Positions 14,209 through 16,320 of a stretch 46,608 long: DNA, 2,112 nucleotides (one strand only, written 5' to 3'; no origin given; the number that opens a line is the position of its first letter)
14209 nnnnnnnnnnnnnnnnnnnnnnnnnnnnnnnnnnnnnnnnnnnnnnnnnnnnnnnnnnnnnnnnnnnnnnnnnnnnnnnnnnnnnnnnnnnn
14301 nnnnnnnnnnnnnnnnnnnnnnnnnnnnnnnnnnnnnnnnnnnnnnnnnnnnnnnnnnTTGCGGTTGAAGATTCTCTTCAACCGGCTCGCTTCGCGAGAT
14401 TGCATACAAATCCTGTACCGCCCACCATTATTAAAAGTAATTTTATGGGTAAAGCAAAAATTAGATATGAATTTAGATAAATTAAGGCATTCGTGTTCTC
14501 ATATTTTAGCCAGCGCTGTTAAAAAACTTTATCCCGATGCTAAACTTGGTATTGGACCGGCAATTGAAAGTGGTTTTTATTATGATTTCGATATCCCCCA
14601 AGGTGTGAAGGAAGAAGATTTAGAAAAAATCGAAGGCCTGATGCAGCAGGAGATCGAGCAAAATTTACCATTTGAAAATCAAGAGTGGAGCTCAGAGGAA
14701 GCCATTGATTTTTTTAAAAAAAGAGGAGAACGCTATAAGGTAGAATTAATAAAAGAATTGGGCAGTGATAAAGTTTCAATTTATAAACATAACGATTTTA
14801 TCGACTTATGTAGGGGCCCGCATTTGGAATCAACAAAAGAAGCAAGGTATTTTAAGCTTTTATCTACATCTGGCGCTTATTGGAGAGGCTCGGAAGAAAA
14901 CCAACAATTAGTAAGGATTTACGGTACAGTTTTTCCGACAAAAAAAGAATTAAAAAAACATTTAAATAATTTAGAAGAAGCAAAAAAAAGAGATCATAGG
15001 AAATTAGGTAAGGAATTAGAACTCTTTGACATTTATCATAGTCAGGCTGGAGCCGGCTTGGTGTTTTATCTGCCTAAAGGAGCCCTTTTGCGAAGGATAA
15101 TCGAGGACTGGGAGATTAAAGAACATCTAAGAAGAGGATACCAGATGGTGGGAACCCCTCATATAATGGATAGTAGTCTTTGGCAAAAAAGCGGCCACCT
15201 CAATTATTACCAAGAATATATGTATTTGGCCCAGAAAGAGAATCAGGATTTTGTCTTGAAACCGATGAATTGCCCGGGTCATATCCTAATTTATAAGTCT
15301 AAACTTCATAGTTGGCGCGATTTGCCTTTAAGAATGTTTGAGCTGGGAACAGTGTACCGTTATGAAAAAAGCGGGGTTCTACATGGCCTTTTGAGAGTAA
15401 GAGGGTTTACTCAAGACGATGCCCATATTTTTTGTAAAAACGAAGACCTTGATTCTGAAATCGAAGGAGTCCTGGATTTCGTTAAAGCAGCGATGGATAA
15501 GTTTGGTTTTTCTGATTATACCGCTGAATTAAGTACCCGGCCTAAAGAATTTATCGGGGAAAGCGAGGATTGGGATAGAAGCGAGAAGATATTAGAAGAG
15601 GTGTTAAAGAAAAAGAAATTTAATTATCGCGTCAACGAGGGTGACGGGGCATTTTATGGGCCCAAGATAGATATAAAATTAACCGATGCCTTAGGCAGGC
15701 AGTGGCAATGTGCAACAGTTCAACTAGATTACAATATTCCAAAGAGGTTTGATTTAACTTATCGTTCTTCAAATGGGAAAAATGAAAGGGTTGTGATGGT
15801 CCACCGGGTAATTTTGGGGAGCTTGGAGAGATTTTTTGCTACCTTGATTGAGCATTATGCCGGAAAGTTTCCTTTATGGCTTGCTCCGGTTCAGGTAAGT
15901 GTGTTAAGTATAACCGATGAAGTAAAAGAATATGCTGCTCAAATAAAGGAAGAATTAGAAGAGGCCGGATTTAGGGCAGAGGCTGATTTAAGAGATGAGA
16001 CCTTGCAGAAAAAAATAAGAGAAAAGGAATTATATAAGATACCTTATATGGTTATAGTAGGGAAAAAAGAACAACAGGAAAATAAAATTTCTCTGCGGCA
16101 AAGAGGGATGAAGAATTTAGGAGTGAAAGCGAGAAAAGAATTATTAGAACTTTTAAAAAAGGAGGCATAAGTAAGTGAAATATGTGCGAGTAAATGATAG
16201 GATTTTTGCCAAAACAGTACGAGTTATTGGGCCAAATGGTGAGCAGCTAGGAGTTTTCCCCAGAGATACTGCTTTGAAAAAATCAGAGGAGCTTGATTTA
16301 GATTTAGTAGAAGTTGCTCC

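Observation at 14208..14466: CCA-tailed second copy of the tRNA-Val 3' end, preceded by a 79-nt three-way-junction insert, in the thrS leader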

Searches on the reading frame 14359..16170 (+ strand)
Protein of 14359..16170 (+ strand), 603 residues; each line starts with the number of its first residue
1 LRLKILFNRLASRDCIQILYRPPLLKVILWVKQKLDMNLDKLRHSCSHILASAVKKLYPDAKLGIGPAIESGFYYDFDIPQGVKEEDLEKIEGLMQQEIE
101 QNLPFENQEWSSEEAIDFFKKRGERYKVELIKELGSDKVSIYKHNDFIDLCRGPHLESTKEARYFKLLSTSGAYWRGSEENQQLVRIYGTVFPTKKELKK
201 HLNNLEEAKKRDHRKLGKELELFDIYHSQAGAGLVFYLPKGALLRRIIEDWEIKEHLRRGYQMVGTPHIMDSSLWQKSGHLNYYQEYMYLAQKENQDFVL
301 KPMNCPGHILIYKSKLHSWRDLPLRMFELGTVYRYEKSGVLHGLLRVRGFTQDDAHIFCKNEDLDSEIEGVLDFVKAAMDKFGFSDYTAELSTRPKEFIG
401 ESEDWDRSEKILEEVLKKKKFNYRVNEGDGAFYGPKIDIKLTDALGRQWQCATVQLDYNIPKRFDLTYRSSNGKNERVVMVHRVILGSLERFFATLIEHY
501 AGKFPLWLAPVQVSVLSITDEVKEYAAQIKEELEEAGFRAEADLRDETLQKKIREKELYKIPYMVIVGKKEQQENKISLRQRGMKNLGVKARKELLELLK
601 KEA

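Call 14: find_encoding_contigs(protein=window:14467-16170:+, flank=10000, max_places=10)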
Protein window:14467-16170:+ (567 aa): no gene with exactly this product is on record in the collection.

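Call 16: find_encoding_contigs(protein=window:14359-16170:+, flank=10000, max_places=10)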
Protein window:14359-16170:+ (603 aa): no gene with exactly this product is on record in the collection.

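Call 17: find_homologous_proteins(query=window:14467-16170:+)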
Query window:14467-16170:+ (567 aa): 8000 proteins with E <= 0.001 among 8000 candidates; the best 120 are listed.
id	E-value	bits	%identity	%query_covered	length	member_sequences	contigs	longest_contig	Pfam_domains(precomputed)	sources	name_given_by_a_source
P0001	0.0e+0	1290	100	100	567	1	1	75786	PF03129.26,PF00587.31,PF07973.20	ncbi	-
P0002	0.0e+0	1042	79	100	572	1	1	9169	PF03129.26,PF00587.31,PF07973.20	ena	-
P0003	0.0e+0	1041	78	100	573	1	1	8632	PF03129.26,PF00587.31,PF07973.20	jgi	jgi:threonyl-tRNA synthetase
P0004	0.0e+0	1036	78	100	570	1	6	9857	PF03129.26,PF00587.31,PF07973.20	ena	-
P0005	0.0e+0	1033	79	100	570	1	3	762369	PF03129.26,PF00587.31,PF07973.20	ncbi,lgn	-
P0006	0.0e+0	1029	77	100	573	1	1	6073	PF03129.26,PF00587.31,PF07973.20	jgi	-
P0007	0.0e+0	1028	79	100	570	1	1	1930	PF03129.26,PF00587.31,PF07973.20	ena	-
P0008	0.0e+0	1028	78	100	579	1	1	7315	PF03129.26,PF00587.31,PF07973.20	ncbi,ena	-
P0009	0.0e+0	1023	78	100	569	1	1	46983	PF03129.26,PF00587.31,PF07973.20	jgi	-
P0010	0.0e+0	1021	78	100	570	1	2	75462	PF03129.26,PF00587.31,PF07973.20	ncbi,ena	-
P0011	0.0e+0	1018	77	100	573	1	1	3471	PF03129.26,PF00587.31,PF07973.20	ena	-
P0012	0.0e+0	1017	77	100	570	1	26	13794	PF03129.26,PF00587.31,PF07973.20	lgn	-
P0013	0.0e+0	1017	77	100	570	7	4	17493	PF03129.26,PF00587.31,PF07973.20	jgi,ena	-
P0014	0.0e+0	1016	78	100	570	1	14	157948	PF03129.26,PF00587.31,PF07973.20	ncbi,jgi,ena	-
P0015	0.0e+0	1016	77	100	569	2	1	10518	PF03129.26,PF00587.31,PF07973.20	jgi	-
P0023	0.0e+0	1011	77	100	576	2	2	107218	PF03129.26,PF00587.31,PF07973.20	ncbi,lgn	-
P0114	1.1e-281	953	72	100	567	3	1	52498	PF03129.26,PF00587.31,PF07973.20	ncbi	-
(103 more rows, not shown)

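Call 18: find_encoding_contigs(protein=P0001, flank=10000, max_places=3)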
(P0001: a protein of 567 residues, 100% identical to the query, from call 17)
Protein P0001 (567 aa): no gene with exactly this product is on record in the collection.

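Call 19: find_encoding_contigs(protein=P0005, flank=10000, max_places=3)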
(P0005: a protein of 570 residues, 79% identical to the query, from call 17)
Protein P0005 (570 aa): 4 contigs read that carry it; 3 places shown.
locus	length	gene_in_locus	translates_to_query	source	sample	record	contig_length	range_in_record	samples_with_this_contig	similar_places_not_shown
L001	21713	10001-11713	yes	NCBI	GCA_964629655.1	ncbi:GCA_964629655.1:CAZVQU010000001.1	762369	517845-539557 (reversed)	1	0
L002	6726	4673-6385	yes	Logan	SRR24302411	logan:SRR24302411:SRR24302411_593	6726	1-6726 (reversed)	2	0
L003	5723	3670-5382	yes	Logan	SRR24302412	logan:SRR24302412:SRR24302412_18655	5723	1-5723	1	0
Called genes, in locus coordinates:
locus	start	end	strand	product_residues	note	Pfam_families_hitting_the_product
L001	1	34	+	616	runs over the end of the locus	PF00425:Chorismate_bind, PF01063:Aminotran_4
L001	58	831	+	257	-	PF00175:NAD_binding_1 (weak), PF10418:DHODB_Fe-S_bind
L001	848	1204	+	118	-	PF01925:TauE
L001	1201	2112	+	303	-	PF01180:DHO_dh, PF01207:Dus (faint), PF00977:His_biosynth (weak)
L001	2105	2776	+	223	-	PF00215:OMPdecase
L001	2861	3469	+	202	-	-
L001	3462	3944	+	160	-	PF10962:DUF2764 (weak)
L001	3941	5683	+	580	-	PF02874:ATP-synt_ab_N, PF16886:ATP-synt_ab_Xtn, PF00006:ATP-synt_ab, PF22919:ATP-synt_VA_C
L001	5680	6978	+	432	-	PF02874:ATP-synt_ab_N, PF00006:ATP-synt_ab, PF22919:ATP-synt_VA_C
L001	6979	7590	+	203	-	PF01813:ATP-synt_D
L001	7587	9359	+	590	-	PF01496:V_ATPase_I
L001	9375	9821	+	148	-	PF00137:ATP-synt_C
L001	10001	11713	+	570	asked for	PF07973:tRNA_SAD, PF00587:tRNA-synt_2b, PF03129:HGTP_anticodon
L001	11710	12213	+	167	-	PF05198:IF3_N, PF00707:IF3_C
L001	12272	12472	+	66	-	PF01632:Ribosomal_L35p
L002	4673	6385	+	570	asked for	PF07973:tRNA_SAD, PF00587:tRNA-synt_2b, PF03129:HGTP_anticodon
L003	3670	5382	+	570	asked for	PF07973:tRNA_SAD, PF00587:tRNA-synt_2b, PF03129:HGTP_anticodon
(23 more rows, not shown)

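Call 46: find_encoding_contigs(protein=P0014, flank=10000, max_places=4)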
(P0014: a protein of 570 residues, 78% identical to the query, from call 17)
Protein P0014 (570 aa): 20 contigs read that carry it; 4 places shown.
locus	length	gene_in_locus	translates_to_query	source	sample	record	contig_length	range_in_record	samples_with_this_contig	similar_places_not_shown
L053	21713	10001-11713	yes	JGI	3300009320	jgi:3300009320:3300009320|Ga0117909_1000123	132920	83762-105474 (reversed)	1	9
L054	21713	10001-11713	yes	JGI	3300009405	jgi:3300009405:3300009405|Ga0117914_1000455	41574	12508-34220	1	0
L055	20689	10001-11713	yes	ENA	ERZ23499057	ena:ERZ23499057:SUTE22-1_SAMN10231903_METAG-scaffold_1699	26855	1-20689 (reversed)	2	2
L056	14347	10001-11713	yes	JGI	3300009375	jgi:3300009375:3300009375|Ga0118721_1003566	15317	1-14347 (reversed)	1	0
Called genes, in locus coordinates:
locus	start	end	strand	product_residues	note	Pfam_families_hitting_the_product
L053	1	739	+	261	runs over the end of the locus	PF00175:NAD_binding_1 (weak), PF10418:DHODB_Fe-S_bind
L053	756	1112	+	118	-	PF01925:TauE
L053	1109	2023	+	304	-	PF01180:DHO_dh, PF00977:His_biosynth (faint), PF01207:Dus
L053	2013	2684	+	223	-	PF00215:OMPdecase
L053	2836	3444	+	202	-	-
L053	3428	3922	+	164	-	PF10962:DUF2764 (weak)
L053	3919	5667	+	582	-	PF02874:ATP-synt_ab_N, PF16886:ATP-synt_ab_Xtn, PF00006:ATP-synt_ab, PF22919:ATP-synt_VA_C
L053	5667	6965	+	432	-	PF02874:ATP-synt_ab_N, PF00006:ATP-synt_ab, PF22919:ATP-synt_VA_C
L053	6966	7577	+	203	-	PF01813:ATP-synt_D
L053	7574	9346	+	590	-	PF01496:V_ATPase_I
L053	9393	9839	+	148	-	PF00137:ATP-synt_C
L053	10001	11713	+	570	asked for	PF07973:tRNA_SAD, PF00587:tRNA-synt_2b, PF03129:HGTP_anticodon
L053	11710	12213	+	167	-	PF05198:IF3_N, PF00707:IF3_C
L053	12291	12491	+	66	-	PF01632:Ribosomal_L35p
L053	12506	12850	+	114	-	PF00453:Ribosomal_L20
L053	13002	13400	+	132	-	PF02254:TrkA_N, PF03435:Sacchrp_dh_NADP (weak)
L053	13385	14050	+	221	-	PF02254:TrkA_N, PF02080:TrkA_C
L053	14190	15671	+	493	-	PF02386:TrkH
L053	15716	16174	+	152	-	-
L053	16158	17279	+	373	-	PF02912:Phe_tRNA-synt_N, PF01409:tRNA-synt_2d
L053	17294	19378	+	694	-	PF03483:B3_4, PF03484:B5, PF17759:tRNA_synthFbeta, PF03147:FDX-ACB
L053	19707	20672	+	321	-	PF09754:PAC2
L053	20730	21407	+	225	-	PF03853:YjeF_N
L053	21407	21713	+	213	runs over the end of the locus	PF13483:Lactamase_B_3, PF12706:Lactamase_B_2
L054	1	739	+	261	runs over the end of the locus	PF00175:NAD_binding_1 (weak), PF10418:DHODB_Fe-S_bind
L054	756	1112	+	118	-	PF01925:TauE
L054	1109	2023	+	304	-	PF01180:DHO_dh, PF00977:His_biosynth (faint), PF01207:Dus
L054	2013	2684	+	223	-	PF00215:OMPdecase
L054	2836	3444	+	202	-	-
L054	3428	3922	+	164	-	PF10962:DUF2764 (weak)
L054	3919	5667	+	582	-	PF02874:ATP-synt_ab_N, PF16886:ATP-synt_ab_Xtn, PF00006:ATP-synt_ab, PF22919:ATP-synt_VA_C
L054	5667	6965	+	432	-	PF02874:ATP-synt_ab_N, PF00006:ATP-synt_ab, PF22919:ATP-synt_VA_C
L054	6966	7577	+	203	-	PF01813:ATP-synt_D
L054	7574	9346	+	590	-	PF01496:V_ATPase_I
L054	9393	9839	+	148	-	PF00137:ATP-synt_C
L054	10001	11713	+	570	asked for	PF07973:tRNA_SAD, PF00587:tRNA-synt_2b, PF03129:HGTP_anticodon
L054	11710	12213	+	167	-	PF05198:IF3_N, PF00707:IF3_C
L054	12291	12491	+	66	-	PF01632:Ribosomal_L35p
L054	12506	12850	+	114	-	PF00453:Ribosomal_L20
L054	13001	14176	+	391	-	PF00764:Arginosuc_synth, PF20979:Arginosuc_syn_C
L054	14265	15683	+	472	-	PF00206:Lyase_1, PF14698:ASL_C2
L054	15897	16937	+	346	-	PF02784:Orn_Arg_deC_N, PF00278:Orn_DAP_Arg_deC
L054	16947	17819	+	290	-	PF01678:DAP_epimerase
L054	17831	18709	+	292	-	PF00701:DHDPS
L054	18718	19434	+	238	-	PF01113:DapB_N, PF05173:DapB_C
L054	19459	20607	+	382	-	PF00155:Aminotran_1_2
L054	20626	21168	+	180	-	PF01161:PBP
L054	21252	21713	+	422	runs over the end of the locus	PF03952:Enolase_N, PF00113:Enolase_C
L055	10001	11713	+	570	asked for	PF07973:tRNA_SAD, PF00587:tRNA-synt_2b, PF03129:HGTP_anticodon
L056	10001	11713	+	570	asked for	PF07973:tRNA_SAD, PF00587:tRNA-synt_2b, PF03129:HGTP_anticodon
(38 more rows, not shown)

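Call 47: find_encoding_contigs(protein=P0010, flank=10000, max_places=3)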
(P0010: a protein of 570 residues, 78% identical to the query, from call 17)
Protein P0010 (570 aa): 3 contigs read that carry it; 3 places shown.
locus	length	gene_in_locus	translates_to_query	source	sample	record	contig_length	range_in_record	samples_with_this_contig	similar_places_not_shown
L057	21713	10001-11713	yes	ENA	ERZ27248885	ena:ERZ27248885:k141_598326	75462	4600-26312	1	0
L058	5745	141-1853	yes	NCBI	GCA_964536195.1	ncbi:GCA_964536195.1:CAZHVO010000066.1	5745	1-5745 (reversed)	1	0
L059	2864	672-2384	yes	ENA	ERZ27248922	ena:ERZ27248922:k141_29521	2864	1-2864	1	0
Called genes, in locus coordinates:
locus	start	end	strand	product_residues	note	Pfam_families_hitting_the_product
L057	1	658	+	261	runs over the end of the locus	PF00175:NAD_binding_1 (weak), PF10418:DHODB_Fe-S_bind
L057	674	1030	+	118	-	PF01925:TauE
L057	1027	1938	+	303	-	PF01180:DHO_dh, PF01207:Dus (weak), PF00977:His_biosynth (weak)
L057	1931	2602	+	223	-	PF00215:OMPdecase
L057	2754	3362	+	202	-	-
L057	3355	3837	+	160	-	PF10962:DUF2764 (faint)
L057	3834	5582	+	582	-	PF02874:ATP-synt_ab_N, PF16886:ATP-synt_ab_Xtn, PF00006:ATP-synt_ab, PF22919:ATP-synt_VA_C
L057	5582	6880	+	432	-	PF02874:ATP-synt_ab_N, PF00006:ATP-synt_ab, PF22919:ATP-synt_VA_C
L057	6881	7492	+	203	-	PF01813:ATP-synt_D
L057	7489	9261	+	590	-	PF01496:V_ATPase_I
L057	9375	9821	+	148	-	PF00137:ATP-synt_C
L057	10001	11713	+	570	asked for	PF07973:tRNA_SAD, PF00587:tRNA-synt_2b, PF03129:HGTP_anticodon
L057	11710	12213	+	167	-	PF05198:IF3_N, PF00707:IF3_C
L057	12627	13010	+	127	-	PF00453:Ribosomal_L20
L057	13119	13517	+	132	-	PF02254:TrkA_N, PF03435:Sacchrp_dh_NADP (weak)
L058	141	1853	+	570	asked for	PF07973:tRNA_SAD, PF00587:tRNA-synt_2b, PF03129:HGTP_anticodon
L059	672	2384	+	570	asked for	PF07973:tRNA_SAD, PF00587:tRNA-synt_2b, PF03129:HGTP_anticodon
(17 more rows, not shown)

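Call 48: find_encoding_contigs(protein=P0023, flank=10000, max_places=3)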
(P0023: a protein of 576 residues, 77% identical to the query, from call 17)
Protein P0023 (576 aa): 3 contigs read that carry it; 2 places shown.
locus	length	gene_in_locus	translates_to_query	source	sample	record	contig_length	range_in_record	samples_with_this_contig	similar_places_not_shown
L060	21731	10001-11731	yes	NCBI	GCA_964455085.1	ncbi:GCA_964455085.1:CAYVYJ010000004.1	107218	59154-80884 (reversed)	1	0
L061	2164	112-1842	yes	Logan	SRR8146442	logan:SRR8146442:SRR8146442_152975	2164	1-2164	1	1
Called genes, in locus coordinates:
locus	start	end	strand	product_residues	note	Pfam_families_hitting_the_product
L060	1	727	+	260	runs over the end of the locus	PF00175:NAD_binding_1 (weak), PF10418:DHODB_Fe-S_bind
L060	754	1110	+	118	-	PF01925:TauE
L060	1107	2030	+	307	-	PF01180:DHO_dh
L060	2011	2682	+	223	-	PF00215:OMPdecase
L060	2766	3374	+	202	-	-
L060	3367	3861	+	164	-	PF10962:DUF2764 (weak)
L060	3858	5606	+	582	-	PF02874:ATP-synt_ab_N, PF16886:ATP-synt_ab_Xtn, PF00006:ATP-synt_ab, PF22919:ATP-synt_VA_C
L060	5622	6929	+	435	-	PF02874:ATP-synt_ab_N, PF00006:ATP-synt_ab, PF22919:ATP-synt_VA_C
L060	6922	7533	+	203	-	PF01813:ATP-synt_D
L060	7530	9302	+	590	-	PF01496:V_ATPase_I (weak)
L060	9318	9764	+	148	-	PF00137:ATP-synt_C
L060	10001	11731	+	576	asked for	PF07973:tRNA_SAD, PF00587:tRNA-synt_2b, PF03129:HGTP_anticodon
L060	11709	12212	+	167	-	PF05198:IF3_N, PF00707:IF3_C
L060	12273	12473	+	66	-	PF01632:Ribosomal_L35p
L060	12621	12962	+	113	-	PF00453:Ribosomal_L20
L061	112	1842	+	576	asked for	PF07973:tRNA_SAD, PF00587:tRNA-synt_2b, PF03129:HGTP_anticodon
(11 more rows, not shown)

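Call 71: find_encoding_contigs(protein=P0114, flank=10000, max_places=3)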
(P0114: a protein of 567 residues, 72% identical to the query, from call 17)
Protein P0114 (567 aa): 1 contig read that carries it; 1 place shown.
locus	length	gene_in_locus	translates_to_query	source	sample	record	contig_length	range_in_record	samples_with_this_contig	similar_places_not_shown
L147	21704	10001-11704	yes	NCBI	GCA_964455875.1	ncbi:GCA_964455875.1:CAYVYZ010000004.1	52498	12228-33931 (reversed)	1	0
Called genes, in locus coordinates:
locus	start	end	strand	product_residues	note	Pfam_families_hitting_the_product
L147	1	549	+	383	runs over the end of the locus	PF00535:Glycos_transf_2, PF10111:Glyco_tranf_2_2, PF13506:Glyco_transf_21, PF13641:Glyco_tranf_2_3, PF13632:Glyco_trans_2_3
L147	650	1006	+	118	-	PF01925:TauE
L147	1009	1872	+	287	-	PF01180:DHO_dh, PF01207:Dus (faint), PF03060:NMO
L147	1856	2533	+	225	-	PF00215:OMPdecase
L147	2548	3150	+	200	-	PF06188:HrpE (weak), PF01991:vATP-synt_E (weak)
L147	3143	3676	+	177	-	PF10962:DUF2764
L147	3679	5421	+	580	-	PF02874:ATP-synt_ab_N, PF16886:ATP-synt_ab_Xtn, PF00006:ATP-synt_ab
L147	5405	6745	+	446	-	PF02874:ATP-synt_ab_N, PF00006:ATP-synt_ab, PF22919:ATP-synt_VA_C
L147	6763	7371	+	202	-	PF01813:ATP-synt_D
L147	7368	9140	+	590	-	-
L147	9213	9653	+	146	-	PF00137:ATP-synt_C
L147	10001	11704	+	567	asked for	PF07973:tRNA_SAD, PF00587:tRNA-synt_2b, PF03129:HGTP_anticodon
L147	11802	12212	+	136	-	PF05198:IF3_N, PF00707:IF3_C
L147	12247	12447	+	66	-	PF01632:Ribosomal_L35p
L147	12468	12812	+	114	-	PF00453:Ribosomal_L20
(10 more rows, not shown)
